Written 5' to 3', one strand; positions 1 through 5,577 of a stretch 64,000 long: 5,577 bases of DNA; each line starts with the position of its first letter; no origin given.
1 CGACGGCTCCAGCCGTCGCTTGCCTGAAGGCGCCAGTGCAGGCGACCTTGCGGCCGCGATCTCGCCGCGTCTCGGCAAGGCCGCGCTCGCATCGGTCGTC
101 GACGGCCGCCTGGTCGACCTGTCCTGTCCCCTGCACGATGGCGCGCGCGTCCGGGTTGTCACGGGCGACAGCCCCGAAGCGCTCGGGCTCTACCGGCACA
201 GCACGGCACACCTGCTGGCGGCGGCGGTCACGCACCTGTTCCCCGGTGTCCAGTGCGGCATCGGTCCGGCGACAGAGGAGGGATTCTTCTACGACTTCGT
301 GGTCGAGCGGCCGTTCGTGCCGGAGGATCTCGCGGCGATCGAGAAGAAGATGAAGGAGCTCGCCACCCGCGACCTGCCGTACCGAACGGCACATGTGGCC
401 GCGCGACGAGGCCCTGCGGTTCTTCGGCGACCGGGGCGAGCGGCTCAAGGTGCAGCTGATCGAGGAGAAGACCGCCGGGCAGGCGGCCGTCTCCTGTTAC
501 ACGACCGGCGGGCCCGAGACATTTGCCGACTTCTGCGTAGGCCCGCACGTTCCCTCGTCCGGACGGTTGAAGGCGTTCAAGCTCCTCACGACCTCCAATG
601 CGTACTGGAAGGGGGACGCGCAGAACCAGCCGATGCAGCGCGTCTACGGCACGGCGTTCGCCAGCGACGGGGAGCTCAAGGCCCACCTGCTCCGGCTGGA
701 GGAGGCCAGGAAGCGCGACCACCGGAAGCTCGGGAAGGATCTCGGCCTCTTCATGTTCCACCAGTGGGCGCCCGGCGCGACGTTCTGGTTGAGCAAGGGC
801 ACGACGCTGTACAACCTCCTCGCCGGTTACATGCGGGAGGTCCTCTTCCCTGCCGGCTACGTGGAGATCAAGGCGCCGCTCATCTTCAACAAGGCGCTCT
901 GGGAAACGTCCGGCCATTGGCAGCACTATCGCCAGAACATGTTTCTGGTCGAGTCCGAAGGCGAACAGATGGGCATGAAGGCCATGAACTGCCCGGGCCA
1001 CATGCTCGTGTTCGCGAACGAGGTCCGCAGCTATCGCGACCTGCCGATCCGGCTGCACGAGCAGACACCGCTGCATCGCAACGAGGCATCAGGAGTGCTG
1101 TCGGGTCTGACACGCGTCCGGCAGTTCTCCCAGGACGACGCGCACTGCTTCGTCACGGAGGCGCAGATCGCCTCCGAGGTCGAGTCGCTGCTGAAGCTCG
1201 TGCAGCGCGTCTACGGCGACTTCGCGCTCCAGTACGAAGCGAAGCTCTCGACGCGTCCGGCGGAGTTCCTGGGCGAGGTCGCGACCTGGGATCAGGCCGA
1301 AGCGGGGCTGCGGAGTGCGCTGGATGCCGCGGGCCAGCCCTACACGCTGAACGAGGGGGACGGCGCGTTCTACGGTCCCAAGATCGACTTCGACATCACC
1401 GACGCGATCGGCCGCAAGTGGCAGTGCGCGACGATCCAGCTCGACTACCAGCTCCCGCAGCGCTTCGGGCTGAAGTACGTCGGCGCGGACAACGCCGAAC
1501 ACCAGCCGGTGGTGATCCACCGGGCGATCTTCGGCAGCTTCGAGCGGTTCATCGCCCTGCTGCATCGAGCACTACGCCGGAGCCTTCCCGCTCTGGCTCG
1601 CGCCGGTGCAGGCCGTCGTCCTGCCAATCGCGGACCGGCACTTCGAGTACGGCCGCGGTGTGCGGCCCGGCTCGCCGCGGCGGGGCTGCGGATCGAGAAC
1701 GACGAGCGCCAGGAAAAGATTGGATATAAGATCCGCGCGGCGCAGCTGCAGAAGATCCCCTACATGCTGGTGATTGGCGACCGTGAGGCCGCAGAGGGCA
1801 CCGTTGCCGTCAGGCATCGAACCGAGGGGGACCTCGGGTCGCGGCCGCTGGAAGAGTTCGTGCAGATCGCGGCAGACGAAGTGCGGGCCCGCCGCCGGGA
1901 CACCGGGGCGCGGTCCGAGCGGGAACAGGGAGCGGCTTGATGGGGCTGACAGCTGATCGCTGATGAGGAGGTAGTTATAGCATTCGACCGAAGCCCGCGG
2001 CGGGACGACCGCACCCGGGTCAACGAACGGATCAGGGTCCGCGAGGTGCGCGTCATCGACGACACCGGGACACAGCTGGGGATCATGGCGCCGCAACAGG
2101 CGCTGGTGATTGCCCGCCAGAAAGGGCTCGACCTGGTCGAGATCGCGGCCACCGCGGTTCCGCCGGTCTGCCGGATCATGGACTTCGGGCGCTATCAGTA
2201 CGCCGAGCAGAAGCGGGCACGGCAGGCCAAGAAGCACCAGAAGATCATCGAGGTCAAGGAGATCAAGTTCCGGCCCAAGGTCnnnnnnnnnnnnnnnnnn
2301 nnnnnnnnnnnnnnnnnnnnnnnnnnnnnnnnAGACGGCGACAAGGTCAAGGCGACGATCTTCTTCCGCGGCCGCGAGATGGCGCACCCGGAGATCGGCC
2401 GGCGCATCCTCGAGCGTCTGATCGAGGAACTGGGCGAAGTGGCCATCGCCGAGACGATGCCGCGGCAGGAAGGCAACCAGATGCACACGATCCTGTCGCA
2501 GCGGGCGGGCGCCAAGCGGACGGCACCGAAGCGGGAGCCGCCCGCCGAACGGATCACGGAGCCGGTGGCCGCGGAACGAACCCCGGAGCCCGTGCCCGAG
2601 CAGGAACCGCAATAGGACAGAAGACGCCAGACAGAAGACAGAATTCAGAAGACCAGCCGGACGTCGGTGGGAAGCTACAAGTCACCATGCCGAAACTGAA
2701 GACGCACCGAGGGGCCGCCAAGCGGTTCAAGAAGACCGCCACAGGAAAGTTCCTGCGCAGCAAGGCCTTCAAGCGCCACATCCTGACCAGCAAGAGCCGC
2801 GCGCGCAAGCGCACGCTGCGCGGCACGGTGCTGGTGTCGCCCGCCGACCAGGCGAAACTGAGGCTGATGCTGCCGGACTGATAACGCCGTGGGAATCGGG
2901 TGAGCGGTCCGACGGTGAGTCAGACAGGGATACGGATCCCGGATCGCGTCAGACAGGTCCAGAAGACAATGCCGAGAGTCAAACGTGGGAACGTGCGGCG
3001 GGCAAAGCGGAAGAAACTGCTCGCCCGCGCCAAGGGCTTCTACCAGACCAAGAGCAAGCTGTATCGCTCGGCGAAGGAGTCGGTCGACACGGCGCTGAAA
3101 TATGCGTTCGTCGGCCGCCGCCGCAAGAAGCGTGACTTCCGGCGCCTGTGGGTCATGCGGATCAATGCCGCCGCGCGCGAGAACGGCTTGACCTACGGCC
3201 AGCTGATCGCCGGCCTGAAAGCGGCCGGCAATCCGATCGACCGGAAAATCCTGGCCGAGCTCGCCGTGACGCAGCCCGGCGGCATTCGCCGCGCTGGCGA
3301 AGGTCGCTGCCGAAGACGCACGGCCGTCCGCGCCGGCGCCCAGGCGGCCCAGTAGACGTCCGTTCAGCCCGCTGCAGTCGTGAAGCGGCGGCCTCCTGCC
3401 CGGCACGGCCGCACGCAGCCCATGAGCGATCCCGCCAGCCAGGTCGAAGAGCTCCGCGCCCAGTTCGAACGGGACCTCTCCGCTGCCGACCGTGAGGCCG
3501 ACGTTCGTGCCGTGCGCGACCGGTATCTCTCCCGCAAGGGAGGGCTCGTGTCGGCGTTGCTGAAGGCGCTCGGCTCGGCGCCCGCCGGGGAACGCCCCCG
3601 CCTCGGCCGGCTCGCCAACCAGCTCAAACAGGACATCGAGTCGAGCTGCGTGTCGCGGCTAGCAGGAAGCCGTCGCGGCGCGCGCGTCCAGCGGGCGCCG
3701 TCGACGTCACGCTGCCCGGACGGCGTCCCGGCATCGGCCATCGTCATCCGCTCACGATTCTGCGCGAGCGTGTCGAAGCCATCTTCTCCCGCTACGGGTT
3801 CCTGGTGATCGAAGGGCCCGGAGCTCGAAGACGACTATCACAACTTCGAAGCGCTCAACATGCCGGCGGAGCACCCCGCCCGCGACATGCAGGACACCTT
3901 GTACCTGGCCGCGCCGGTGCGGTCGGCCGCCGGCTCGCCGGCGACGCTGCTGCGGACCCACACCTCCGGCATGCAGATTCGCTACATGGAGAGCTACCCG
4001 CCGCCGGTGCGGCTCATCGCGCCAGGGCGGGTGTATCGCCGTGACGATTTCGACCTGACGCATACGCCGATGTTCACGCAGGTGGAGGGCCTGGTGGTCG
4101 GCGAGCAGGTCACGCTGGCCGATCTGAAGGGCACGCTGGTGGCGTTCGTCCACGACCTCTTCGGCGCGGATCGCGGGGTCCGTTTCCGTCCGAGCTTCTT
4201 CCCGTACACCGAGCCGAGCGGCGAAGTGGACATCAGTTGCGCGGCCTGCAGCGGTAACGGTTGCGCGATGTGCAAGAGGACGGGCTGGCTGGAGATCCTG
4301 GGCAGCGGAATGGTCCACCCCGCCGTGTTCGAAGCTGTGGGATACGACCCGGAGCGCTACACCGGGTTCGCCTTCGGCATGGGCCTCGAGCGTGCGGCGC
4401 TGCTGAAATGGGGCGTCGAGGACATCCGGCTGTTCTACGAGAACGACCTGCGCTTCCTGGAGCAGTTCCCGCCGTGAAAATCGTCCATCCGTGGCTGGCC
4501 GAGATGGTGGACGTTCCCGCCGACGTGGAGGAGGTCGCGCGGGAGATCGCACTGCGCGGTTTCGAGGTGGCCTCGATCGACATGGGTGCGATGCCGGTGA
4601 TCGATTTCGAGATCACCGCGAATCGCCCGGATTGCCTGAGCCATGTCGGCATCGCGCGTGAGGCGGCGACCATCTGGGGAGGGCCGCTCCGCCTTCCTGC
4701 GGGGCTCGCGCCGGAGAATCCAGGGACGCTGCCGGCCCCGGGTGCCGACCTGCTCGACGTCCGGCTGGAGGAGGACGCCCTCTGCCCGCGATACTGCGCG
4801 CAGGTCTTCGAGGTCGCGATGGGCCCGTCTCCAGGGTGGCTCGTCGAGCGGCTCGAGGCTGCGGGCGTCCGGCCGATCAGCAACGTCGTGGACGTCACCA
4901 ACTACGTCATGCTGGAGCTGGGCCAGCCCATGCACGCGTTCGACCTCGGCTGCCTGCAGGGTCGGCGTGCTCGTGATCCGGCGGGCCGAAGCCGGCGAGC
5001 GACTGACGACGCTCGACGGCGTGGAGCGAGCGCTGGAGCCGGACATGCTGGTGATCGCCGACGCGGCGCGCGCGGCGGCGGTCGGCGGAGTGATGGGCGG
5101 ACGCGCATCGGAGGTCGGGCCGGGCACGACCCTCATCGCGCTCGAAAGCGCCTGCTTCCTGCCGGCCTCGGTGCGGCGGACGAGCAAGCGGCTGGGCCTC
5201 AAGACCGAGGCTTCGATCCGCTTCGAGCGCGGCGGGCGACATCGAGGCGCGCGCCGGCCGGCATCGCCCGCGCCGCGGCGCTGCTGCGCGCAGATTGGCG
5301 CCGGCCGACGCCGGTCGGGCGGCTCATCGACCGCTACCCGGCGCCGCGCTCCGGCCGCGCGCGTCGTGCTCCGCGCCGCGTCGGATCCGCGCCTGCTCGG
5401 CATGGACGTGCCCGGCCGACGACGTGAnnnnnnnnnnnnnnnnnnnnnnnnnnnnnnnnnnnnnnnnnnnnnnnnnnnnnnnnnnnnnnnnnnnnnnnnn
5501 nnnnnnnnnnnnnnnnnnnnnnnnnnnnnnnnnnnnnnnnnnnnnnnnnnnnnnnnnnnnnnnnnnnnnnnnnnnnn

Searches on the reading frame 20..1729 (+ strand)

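Call 85: search_protein_families(library=pfam, proteins=[window:20-1729:+], max_evalue=0.0001)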
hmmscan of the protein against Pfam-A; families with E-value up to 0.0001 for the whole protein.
window:20-1729:+ (569 aa): 1 family
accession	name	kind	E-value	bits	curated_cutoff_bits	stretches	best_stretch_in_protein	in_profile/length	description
PF02824.27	TGS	-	8.8e-10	38.9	22.2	1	2-48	14-60/60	TGS domain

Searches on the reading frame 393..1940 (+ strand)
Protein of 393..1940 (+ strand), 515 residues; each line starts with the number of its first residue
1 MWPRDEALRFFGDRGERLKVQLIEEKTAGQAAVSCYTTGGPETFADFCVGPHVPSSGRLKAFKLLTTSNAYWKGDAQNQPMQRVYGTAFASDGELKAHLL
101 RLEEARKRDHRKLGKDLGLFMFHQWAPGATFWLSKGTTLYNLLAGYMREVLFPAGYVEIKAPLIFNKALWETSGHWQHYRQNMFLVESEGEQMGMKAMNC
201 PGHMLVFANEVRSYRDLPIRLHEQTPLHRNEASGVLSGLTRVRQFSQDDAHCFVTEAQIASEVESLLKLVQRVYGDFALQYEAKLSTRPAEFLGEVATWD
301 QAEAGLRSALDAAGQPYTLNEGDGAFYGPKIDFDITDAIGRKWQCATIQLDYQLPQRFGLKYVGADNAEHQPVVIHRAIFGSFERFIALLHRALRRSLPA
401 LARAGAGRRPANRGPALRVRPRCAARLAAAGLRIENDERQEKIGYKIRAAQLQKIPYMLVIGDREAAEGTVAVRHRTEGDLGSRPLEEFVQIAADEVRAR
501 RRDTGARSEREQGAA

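Call 85: search_protein_families(library=pfam, proteins=[window:393-1940:+], max_evalue=0.0001)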
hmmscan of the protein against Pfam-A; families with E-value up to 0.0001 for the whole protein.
window:393-1940:+ (515 aa): 3 families
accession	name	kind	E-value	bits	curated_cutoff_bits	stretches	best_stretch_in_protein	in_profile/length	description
PF00587.30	tRNA-synt_2b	-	9.7e-47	159.8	29.3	1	184-390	1-175/179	tRNA synthetase class II core domain (G, H, P, S and T)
PF03129.25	HGTP_anticodon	-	9.6e-19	67.8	21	1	423-492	21-90/94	Anticodon binding domain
PF07973.19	tRNA_SAD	-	1.2e-09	38.5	24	1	33-85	1-44/44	Threonyl and Alanyl tRNA synthetase second additional domain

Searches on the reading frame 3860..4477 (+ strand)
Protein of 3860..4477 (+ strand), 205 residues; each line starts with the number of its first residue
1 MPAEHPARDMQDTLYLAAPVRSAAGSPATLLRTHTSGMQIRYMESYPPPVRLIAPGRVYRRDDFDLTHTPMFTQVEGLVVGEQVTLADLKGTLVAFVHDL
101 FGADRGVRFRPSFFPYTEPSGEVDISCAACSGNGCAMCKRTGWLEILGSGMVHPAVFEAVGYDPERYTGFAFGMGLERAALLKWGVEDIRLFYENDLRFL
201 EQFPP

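Call 85: search_protein_families(library=pfam, proteins=[window:3860-4477:+], max_evalue=0.0001)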
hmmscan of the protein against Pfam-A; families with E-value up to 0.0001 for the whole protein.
window:3860-4477:+ (205 aa): 1 family
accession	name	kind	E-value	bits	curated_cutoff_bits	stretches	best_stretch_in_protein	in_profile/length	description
PF01409.25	tRNA-synt_2d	-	5e-80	269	19.8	1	1-203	55-246/246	tRNA synthetases class II core domain (F)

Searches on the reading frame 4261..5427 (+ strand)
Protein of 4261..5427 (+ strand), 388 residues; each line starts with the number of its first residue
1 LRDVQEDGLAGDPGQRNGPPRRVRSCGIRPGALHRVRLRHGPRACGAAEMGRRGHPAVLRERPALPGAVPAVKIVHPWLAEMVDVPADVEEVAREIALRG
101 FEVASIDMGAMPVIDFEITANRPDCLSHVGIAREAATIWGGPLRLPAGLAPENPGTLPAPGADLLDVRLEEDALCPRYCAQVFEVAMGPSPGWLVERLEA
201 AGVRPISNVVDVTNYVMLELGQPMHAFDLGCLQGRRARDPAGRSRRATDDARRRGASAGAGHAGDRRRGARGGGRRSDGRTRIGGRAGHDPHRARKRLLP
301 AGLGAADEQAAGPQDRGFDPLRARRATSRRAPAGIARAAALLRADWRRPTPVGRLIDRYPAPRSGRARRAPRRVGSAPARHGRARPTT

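Call 85: search_protein_families(library=pfam, proteins=[window:4261-5427:+], max_evalue=0.0001)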
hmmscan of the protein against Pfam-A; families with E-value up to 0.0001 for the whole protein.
window:4261-5427:+ (388 aa): 1 family
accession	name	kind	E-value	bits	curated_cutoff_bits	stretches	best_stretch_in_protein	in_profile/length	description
PF03483.22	B3_4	-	1.6e-21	77.1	29.3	1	175-234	2-63/174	B3/4 domain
